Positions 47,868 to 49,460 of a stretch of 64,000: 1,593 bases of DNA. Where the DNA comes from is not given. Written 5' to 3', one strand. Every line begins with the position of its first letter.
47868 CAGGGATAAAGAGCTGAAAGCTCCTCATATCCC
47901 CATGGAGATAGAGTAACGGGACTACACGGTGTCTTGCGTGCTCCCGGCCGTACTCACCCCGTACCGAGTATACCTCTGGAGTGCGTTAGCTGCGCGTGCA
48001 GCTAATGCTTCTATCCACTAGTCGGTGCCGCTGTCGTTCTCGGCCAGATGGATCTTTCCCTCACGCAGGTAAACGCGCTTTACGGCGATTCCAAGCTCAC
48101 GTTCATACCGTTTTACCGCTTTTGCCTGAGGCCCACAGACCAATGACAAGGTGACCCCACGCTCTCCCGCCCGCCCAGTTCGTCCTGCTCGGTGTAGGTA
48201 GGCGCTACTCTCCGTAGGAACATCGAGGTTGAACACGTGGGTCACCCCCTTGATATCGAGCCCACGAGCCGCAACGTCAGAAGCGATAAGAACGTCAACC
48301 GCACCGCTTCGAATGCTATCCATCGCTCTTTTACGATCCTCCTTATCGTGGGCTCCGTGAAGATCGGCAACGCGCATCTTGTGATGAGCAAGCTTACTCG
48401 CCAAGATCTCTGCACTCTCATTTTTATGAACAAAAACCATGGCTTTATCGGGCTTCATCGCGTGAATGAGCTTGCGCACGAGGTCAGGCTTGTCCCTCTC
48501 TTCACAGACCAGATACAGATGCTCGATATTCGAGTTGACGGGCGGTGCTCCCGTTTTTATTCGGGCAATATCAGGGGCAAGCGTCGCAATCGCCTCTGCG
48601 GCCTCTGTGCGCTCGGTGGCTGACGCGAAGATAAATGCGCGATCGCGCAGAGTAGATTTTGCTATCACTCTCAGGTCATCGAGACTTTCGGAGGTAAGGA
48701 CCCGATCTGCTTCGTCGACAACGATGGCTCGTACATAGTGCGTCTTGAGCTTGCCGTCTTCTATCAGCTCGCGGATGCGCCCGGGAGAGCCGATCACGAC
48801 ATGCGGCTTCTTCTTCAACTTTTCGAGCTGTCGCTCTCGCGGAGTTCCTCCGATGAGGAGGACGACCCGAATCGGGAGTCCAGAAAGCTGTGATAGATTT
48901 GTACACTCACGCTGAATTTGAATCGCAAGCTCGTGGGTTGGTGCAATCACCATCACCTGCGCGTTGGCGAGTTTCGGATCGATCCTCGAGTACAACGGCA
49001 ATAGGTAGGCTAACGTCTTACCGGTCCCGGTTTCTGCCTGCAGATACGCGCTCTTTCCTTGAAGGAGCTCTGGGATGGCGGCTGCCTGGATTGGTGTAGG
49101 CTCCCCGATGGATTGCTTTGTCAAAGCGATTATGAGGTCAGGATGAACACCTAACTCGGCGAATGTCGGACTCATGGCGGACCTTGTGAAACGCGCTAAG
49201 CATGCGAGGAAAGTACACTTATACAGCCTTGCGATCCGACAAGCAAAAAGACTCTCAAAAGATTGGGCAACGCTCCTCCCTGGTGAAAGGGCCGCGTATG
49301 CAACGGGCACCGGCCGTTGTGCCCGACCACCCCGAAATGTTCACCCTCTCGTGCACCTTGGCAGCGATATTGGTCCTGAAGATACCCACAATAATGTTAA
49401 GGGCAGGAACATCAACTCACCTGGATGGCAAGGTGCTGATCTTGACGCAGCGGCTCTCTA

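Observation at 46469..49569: A ~2.8-kb low-GC insert (deaminase + DEAD-box helicase) bracketed by ~150-bp direct repeats derived from the 3' end of the LpxL-like gene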

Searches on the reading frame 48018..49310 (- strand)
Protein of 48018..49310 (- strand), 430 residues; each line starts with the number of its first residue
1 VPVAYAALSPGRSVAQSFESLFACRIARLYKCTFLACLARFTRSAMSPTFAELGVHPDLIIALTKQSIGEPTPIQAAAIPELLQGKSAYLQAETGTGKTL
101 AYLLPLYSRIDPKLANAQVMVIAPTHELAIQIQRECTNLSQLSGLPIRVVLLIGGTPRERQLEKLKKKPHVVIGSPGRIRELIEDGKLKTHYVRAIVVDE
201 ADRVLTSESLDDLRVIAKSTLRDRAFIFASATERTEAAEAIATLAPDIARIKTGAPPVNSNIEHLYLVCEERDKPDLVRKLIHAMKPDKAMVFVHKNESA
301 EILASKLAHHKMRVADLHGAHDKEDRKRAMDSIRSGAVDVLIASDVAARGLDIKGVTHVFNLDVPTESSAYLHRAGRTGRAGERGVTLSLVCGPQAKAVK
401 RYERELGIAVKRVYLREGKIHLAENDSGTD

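Call 7: search_protein_families(library=pfam, proteins=[window:48018-49310:-], max_evalue=0.01)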
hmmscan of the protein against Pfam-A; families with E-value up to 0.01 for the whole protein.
window:48018-49310:- (430 aa): 6 families
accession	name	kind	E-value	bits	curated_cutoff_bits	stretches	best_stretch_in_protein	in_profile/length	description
PF00270.35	DEAD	-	5.5e-40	137.3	26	1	72-234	1-161/167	DEAD/DEAH box helicase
PF00271.37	Helicase_C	-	1.2e-28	100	23.5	1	274-382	2-110/110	Helicase conserved C-terminal domain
PF04851.21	ResIII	-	4.9e-08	33.5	22.5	1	70-208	3-141/164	Type III restriction enzyme, res subunit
PF13401.12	AAA_22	-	0.00058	20.6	27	1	87-218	7-109/130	AAA domain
PF13245.12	AAA_19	-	0.0047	17.5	25.1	0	75-205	1-103/134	AAA domain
PF07517.20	SecA_DEAD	-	0.007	16.1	24.6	0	82-150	89-152/290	SecA DEAD-like domain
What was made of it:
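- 48018..49178 (-): DEAD-box RNA helicase gene (385 aa), intact. GC3 is 0.59. It was probably acquired from the lower-GC clade in which malic enzyme and helicase are neighbours. PF00270 and PF00271 (call 7).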

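Call 28: find_homologous_proteins(query=window:48021-49175:-)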
Query seq(385 aa) (385 aa): 8000 proteins with E <= 0.001 among 8000 candidates; the best 120 are listed.
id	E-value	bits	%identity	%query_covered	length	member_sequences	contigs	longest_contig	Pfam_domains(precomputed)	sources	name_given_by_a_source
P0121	3.4e-238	807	97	100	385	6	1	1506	PF00270.36,PF00271.38,PF04851.22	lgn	-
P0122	1.5e-228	776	92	100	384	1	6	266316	PF00270.36,PF00271.38,PF04851.22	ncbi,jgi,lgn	jgi:superfamily II DNA/RNA helicase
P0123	2.2e-224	762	91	100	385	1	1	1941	PF00270.36,PF00271.38,PF04851.22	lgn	-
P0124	1.1e-223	760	91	99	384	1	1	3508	PF00270.36,PF00271.38,PF04851.22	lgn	-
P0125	1.6e-223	759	91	99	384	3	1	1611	PF00270.36,PF00271.38,PF04851.22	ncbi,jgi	jgi:superfamily II DNA/RNA helicase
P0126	1.1e-222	756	90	99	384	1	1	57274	PF00270.36,PF00271.38,PF04851.22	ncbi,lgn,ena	-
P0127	1.6e-221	753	90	100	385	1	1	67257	PF00270.36,PF00271.38,PF04851.22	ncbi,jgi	jgi:ATP-dependent RNA helicase DeaD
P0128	8.1e-220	747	90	99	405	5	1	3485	PF00270.36,PF00271.38,PF04851.22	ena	-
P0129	1.2e-219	746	90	99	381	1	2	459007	PF00270.36,PF00271.38,PF04851.22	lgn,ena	-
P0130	2.3e-218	742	89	99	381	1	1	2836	PF00270.36,PF00271.38,PF04851.22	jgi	-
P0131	3.1e-218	742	88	99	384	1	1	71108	PF00270.36,PF00271.38,PF04851.22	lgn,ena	-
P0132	2.3e-217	739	89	99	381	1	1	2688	PF00270.36,PF00271.38,PF04851.22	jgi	-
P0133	3.0e-215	732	88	99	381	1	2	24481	PF00270.36,PF00271.38,PF04851.22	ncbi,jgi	jgi:ATP-dependent RNA helicase DeaD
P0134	5.5e-213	725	88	99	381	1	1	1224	PF00270.36,PF00271.38,PF04851.22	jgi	jgi:superfamily II DNA/RNA helicase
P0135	1.1e-206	704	84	99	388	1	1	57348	PF00270.36,PF00271.38,PF04851.22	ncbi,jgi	jgi:superfamily II DNA/RNA helicase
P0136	3.5e-184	630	74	100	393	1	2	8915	PF00270.36,PF00271.38,PF04851.22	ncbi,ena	-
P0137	1.9e-176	604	72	97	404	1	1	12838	PF00270.36,PF00271.38,PF04851.22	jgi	-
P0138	7.6e-172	589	69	97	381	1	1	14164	PF00270.36,PF00271.38,PF04851.22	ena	-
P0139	1.5e-166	572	69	98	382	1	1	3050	PF00270.36,PF00271.38,PF04851.22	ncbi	-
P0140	1.3e-163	562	68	98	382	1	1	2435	PF00270.36,PF00176.30,PF00271.38,PF04851.22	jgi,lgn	jgi:ATP-dependent RNA helicase DeaD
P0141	1.8e-163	562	67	100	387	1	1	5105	PF00270.36,PF00271.38,PF04851.22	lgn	-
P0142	1.0e-162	559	67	98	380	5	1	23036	PF00270.36,PF00271.38,PF04851.22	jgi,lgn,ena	jgi:superfamily II DNA/RNA helicase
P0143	5.4e-162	557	66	100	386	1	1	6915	PF00270.36,PF00271.38,PF04851.22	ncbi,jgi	jgi:ATP-dependent RNA helicase DeaD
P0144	6.4e-162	557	66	100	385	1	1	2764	PF00270.36,PF00271.38,PF04851.22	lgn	-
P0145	7.7e-160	550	65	99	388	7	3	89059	PF00270.36,PF00271.38,PF04851.22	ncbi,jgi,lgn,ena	jgi:superfamily II DNA/RNA helicase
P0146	7.3e-159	547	65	99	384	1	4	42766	PF00270.36,PF00271.38,PF04851.22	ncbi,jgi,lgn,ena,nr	ncbi:MAG: DEAD/DEAH box helicase [bacterium]|nr:DEAD/DEAH box helicase [bacterium]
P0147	1.3e-155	536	63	99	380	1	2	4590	PF00270.36,PF00271.38,PF04851.22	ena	-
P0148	6.3e-155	534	64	99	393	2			PF00270.36,PF00271.38,PF04851.22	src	-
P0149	8.5e-155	533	63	99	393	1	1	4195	PF00270.36,PF00271.38,PF04851.22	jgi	jgi:ATP-dependent RNA helicase DeaD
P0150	7.9e-154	530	63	99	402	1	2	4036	PF00270.36,PF00271.38,PF04851.22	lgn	-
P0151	1.2e-153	529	63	99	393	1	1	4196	PF00270.36,PF00271.38,PF04851.22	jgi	jgi:superfamily II DNA/RNA helicase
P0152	1.8e-153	529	66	97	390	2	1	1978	PF00270.36,PF00271.38,PF04851.22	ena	-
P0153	2.1e-153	529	63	99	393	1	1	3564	PF00270.36,PF00271.38,PF04851.22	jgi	jgi:superfamily II DNA/RNA helicase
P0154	3.9e-153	528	63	99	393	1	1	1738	PF00270.36,PF00271.38,PF04851.22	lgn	-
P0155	4.9e-153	527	63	99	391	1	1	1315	PF00270.36,PF00271.38,PF04851.22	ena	-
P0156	4.9e-153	527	63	99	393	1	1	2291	PF00270.36,PF00271.38,PF04851.22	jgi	jgi:ATP-dependent RNA helicase DeaD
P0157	9.9e-153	526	64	98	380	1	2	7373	PF00270.36,PF00271.38,PF04851.22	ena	-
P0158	1.8e-152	525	64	98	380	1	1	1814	PF00270.36,PF00271.38,PF04851.22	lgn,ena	-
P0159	2.5e-152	525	63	99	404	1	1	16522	PF00270.36,PF00271.38,PF04851.22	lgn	-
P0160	2.5e-152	525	64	97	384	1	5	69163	PF00270.36,PF00271.38,PF04851.22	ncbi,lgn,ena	-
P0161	2.6e-152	525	65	97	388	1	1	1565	PF00270.36,PF00271.38,PF04851.22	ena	-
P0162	3.3e-152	525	63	99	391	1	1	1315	PF00270.36,PF00271.38,PF04851.22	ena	-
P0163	3.9e-152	524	63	97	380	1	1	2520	PF00270.36,PF00271.38,PF04851.22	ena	-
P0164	4.0e-152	524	63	99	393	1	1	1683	PF00270.36,PF00271.38,PF04851.22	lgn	-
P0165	8.0e-152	523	64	97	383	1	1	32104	PF00270.36,PF00271.38,PF04851.22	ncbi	-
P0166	1.0e-151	523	65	97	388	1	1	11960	PF00270.36,PF00271.38,PF04851.22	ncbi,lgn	-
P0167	1.1e-151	523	62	99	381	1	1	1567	PF00270.36,PF00271.38,PF04851.22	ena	-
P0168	1.1e-151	523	64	99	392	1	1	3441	PF00270.36,PF00271.38,PF04851.22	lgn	-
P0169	1.3e-151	523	64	98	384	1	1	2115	PF00270.36,PF00271.38,PF04851.22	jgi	-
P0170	1.6e-151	522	62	99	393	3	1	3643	PF00270.36,PF00271.38,PF04851.22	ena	-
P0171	1.7e-151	522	63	99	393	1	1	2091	PF00270.36,PF00271.38,PF04851.22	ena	-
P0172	2.4e-151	522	62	100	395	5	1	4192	PF00270.36,PF00271.38,PF04851.22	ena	-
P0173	3.7e-151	521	63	99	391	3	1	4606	PF00270.36,PF00271.38,PF04851.22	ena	-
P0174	4.5e-151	521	64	97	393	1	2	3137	PF00270.36,PF00271.38,PF04851.22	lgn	-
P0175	5.7e-151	521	65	97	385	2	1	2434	PF00270.36,PF00271.38,PF04851.22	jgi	-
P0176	6.9e-151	520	63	98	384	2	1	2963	PF00270.36,PF00271.38,PF04851.22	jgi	-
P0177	1.7e-150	519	64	97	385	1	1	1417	PF00270.36,PF00271.38,PF04851.22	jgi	jgi:ATP-dependent RNA helicase DeaD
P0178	1.8e-150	519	62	99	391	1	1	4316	PF00270.36,PF00271.38,PF04851.22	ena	-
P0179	3.4e-150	518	63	98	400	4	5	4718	PF00270.36,PF00271.38,PF04851.22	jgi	jgi:superfamily II DNA/RNA helicase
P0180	3.7e-150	518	63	98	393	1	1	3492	PF00270.36,PF00271.38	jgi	jgi:superfamily II DNA/RNA helicase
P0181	4.5e-150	518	63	97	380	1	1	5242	PF00270.36,PF00271.38,PF04851.22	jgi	jgi:superfamily II DNA/RNA helicase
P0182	8.1e-150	517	63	96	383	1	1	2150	PF00270.36,PF00271.38,PF04851.22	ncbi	-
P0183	1.1e-149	516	61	98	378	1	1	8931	PF00270.36,PF00271.38,PF04851.22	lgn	-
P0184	1.7e-149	516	62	99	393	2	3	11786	PF00270.36,PF00271.38,PF04851.22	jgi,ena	jgi:superfamily II DNA/RNA helicase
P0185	1.9e-149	516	62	99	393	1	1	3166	PF00270.36,PF00271.38,PF04851.22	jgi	jgi:ATP-dependent RNA helicase DeaD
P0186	1.9e-149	516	63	97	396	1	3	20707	PF00270.36,PF00271.38,PF04851.22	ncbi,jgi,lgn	jgi:superfamily II DNA/RNA helicase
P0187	2.0e-149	515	62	97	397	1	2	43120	PF00270.36,PF00271.38,PF04851.22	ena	-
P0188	2.1e-149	515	62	99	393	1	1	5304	PF00270.36,PF00271.38,PF04851.22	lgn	-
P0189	2.7e-149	515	62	99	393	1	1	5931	PF00270.36,PF00271.38,PF04851.22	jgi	jgi:ATP-dependent RNA helicase DeaD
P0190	2.8e-149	515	62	97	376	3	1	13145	PF00270.36,PF00271.38,PF04851.22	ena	-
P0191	2.9e-149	515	64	97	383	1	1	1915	PF00270.36,PF00271.38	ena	-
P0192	3.5e-149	515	62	97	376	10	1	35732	PF00270.36,PF00271.38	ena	-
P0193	4.4e-149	514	62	97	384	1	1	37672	PF00270.36,PF00271.38,PF04851.22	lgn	-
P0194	5.9e-149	514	63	97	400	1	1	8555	PF00270.36,PF00271.38,PF04851.22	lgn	-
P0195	6.3e-149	514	63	97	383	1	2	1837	PF00270.36,PF00271.38,PF04851.22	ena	-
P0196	6.3e-149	514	63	97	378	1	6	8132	PF00270.36,PF00271.38,PF04851.22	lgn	-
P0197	6.7e-149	514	63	97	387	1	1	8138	PF00270.36,PF00271.38,PF04851.22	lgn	-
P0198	7.1e-149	514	63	97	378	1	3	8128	PF00270.36,PF00271.38,PF04851.22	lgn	-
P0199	7.2e-149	514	62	97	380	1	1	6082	PF00270.36,PF00271.38,PF04851.22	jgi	jgi:superfamily II DNA/RNA helicase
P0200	7.8e-149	514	63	97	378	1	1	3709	PF00270.36,PF00271.38,PF04851.22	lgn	-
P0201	9.4e-149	513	63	97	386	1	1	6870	PF00270.36,PF00271.38,PF04851.22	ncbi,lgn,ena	-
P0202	1.0e-148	513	63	98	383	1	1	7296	PF00270.36,PF00271.38,PF04851.22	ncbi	-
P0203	1.3e-148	513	62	99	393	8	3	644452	PF00270.36,PF00271.38,PF04851.22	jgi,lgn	jgi:superfamily II DNA/RNA helicase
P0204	1.5e-148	513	61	100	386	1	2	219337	PF00270.36,PF00271.38,PF04851.22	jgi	jgi:ATP-dependent RNA helicase DeaD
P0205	1.5e-148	513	62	97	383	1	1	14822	PF00270.36,PF00176.30,PF00271.38,PF04851.22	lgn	-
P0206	1.7e-148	512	64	98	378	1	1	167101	PF00270.36,PF00271.38,PF04851.22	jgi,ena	-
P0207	1.8e-148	512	63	98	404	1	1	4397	PF00270.36,PF00271.38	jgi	jgi:superfamily II DNA/RNA helicase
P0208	2.3e-148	512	62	97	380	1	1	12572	PF00270.36,PF00271.38,PF04851.22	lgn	-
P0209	2.9e-148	512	62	98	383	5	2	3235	PF00270.36,PF00271.38,PF04851.22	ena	-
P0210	3.0e-148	512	61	98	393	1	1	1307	PF00270.36,PF00271.38,PF04851.22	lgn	-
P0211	3.1e-148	512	63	97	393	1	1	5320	PF00270.36,PF00271.38,PF04851.22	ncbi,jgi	-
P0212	3.4e-148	511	62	97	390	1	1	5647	PF00270.36,PF00271.38,PF04851.22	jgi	jgi:superfamily II DNA/RNA helicase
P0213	3.5e-148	511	62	97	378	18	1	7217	PF00270.36,PF00271.38,PF04851.22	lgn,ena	-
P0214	3.5e-148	511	61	99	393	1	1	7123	PF00270.36,PF00271.38,PF04851.22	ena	-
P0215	3.9e-148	511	63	98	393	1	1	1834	PF00270.36,PF00271.38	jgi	jgi:superfamily II DNA/RNA helicase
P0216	4.0e-148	511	63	97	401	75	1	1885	PF00270.36,PF00271.38,PF04851.22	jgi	-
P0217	4.1e-148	511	62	99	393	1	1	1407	PF00270.36,PF00271.38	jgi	jgi:ATP-dependent RNA helicase DeaD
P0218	4.2e-148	511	63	97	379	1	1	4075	PF00270.36,PF00271.38,PF04851.22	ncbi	-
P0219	4.8e-148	511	61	99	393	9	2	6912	PF00270.36,PF00271.38,PF04851.22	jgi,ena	-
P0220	6.1e-148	511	63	97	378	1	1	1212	PF00270.36,PF00271.38,PF04851.22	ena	-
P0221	6.5e-148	511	62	97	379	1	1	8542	PF00270.36,PF00271.38,PF04851.22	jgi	jgi:superfamily II DNA/RNA helicase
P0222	7.8e-148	510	62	98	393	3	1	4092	PF00270.36,PF00271.38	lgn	-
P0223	8.3e-148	510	64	97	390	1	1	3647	PF00270.36,PF00271.38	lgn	-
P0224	9.1e-148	510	65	97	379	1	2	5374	PF00270.36,PF00271.38,PF04851.22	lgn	-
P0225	9.2e-148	510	61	98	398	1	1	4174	PF00270.36,PF00271.38,PF04851.22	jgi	-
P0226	1.0e-147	510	63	97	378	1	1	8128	PF00270.36,PF00271.38,PF04851.22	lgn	-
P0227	1.1e-147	510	63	97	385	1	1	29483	PF00270.36,PF00271.38,PF04851.22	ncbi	ncbi:MAG: DEAD/DEAH box helicase [Steroidobacteraceae bacterium]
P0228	1.1e-147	510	65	98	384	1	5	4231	PF00270.36,PF00271.38,PF04851.22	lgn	-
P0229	1.2e-147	510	63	97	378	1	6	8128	PF00270.36,PF00271.38,PF04851.22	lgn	-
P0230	1.2e-147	510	62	99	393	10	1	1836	PF00270.36,PF00271.38,PF04851.22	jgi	jgi:superfamily II DNA/RNA helicase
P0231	1.3e-147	510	60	97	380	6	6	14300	PF00270.36,PF00271.38,PF04851.22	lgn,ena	-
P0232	1.3e-147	510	63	97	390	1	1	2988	PF00270.36,PF00271.38,PF04851.22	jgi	jgi:superfamily II DNA/RNA helicase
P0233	1.4e-147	509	63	97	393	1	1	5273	PF00270.36,PF00271.38,PF04851.22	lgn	-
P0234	1.5e-147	509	62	98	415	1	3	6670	PF00270.36,PF00271.38,PF04851.22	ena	-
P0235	1.5e-147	509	62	98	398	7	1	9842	PF00270.36,PF00271.38,PF04851.22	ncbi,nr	ncbi:MAG: hypothetical protein A2W00_04970 [Candidatus Eisenbacteria bacterium RBG_16_71_46]|nr:MAG:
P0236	1.6e-147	509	62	97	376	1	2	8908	PF00270.36,PF00271.38,PF04851.22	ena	-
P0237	1.8e-147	509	61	98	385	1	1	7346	PF00270.36,PF00271.38,PF04851.22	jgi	jgi:superfamily II DNA/RNA helicase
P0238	2.0e-147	509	63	98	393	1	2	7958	PF00270.36,PF00271.38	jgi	jgi:superfamily II DNA/RNA helicase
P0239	2.1e-147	509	63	97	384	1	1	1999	PF00270.36,PF00271.38,PF04851.22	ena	-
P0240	2.1e-147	509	63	98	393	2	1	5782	PF00270.36,PF00271.38,PF04851.22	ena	-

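Call 29: find_encoding_contigs(protein=P0122, flank=10000, max_places=3)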
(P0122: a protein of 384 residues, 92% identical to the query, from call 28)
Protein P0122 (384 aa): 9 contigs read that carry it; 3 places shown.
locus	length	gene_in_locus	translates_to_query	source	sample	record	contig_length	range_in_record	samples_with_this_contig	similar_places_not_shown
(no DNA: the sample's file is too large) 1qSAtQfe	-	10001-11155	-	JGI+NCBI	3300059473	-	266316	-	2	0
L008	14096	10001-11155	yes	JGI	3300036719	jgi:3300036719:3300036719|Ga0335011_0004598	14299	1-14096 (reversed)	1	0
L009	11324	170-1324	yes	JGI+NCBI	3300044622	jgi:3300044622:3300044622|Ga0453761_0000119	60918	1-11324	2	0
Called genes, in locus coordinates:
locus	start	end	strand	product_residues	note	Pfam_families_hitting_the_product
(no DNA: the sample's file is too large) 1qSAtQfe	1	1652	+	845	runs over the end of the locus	PF01136:Peptidase_U32, PF12392:DUF3656, PF01136:Peptidase_U32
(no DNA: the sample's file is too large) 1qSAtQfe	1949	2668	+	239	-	PF04402:SIMPL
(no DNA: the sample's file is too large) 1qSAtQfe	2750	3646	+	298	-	PF14716:HHH_8, PF14520:HHH_5 (weak)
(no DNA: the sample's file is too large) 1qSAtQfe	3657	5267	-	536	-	PF04542:Sigma70_r2 (weak), PF04545:Sigma70_r4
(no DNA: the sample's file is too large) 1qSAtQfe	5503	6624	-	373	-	PF02353:CMAS, PF13489:Methyltransf_23, PF01728:FtsJ (weak), PF13847:Methyltransf_31, PF08241:Methyltransf_11, PF08242:Methyltransf_12, PF13649:Methyltransf_25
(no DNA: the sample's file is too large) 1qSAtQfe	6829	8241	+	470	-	PF00390:malic, PF03949:Malic_M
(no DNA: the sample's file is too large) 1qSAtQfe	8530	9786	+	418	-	-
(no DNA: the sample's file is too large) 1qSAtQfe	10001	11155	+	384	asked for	PF04851:ResIII, PF00270:DEAD, PF00271:Helicase_C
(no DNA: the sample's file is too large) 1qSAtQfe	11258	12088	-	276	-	PF07103:DUF1365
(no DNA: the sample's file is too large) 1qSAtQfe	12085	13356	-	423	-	PF01266:DAO, PF12831:FAD_oxidored (faint), PF13450:NAD_binding_8, PF01593:Amino_oxidase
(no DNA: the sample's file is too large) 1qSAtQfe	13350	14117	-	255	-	PF00106:adh_short, PF08659:KR, PF13561:adh_short_C2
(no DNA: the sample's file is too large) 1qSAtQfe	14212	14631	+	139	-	-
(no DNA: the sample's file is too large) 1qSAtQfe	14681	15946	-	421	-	PF00072:Response_reg (weak), PF00512:HisKA (weak), PF02518:HATPase_c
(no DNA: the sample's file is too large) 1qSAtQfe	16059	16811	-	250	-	PF04542:Sigma70_r2, PF04539:Sigma70_r3, PF04545:Sigma70_r4, PF08281:Sigma70_r4_2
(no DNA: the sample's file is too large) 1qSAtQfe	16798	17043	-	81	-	-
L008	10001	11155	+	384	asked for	PF04851:ResIII, PF00270:DEAD, PF00271:Helicase_C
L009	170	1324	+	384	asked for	PF04851:ResIII, PF00270:DEAD, PF00271:Helicase_C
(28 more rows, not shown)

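Call 30: find_encoding_contigs(protein=P0129, flank=10000, max_places=2)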
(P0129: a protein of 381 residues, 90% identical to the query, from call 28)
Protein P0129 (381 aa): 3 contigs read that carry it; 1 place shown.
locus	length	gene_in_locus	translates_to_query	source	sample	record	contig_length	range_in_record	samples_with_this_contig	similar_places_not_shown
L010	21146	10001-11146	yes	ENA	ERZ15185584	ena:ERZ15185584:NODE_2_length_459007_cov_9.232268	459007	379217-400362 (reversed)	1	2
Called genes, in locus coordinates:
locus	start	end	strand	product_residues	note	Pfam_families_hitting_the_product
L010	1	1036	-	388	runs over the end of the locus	-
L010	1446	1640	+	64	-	-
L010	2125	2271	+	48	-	-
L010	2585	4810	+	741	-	PF13231:PMT_2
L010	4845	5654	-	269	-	-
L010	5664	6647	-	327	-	-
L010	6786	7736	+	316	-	-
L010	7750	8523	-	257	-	PF01135:PCMT (faint), PF05050:Methyltransf_21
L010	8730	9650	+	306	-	-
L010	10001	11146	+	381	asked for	PF04851:ResIII, PF00270:DEAD, PF00271:Helicase_C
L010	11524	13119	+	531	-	-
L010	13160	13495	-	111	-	-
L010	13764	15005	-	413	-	-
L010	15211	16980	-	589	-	PF02878:PGM_PMM_I, PF02879:PGM_PMM_II, PF02880:PGM_PMM_III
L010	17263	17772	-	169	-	PF14385:DUF4416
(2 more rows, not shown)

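Call 31: find_encoding_contigs(protein=P0135, flank=10000, max_places=2)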
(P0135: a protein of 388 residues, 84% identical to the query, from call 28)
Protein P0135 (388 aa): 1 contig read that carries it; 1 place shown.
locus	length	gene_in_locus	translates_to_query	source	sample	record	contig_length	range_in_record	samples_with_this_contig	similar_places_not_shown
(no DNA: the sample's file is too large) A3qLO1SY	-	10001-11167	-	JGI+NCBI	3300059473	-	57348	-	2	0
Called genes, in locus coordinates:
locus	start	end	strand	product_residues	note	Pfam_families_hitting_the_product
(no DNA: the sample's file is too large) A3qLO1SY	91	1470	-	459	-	PF00753:Lactamase_B, PF23023:Anti-Pycsar_Apyc1 (weak), PF12706:Lactamase_B_2, PF16661:Lactamase_B_6, PF10996:Beta-Casp, PF07521:RMMBL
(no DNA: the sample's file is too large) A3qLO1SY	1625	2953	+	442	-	-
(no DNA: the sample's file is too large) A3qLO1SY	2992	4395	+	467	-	PF02465:FliD_N, PF07195:FliD_C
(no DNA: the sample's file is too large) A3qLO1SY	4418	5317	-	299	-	PF11306:DUF3108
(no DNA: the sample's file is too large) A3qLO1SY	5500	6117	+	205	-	-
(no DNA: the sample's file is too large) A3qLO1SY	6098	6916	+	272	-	PF01553:Acyltransferase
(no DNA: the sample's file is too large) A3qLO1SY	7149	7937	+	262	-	PF14602:Hexapep_2 (faint), PF00132:Hexapep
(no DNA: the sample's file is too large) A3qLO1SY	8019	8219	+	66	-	-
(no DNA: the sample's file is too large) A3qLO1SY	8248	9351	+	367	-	PF01546:Peptidase_M20, PF07687:M20_dimer (weak)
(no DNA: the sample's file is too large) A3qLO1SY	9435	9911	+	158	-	PF00885:DMRL_synthase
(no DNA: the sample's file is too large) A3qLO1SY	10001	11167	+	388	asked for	PF04851:ResIII, PF00270:DEAD, PF00271:Helicase_C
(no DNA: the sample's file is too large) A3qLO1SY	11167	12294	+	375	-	PF13458:Peripla_BP_6, PF01094:ANF_receptor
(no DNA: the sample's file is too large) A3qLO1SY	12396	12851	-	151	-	PF00472:RF-1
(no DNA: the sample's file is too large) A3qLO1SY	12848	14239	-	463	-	PF00875:DNA_photolyase, PF03441:FAD_binding_7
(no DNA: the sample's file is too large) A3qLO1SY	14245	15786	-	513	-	PF04244:DPRP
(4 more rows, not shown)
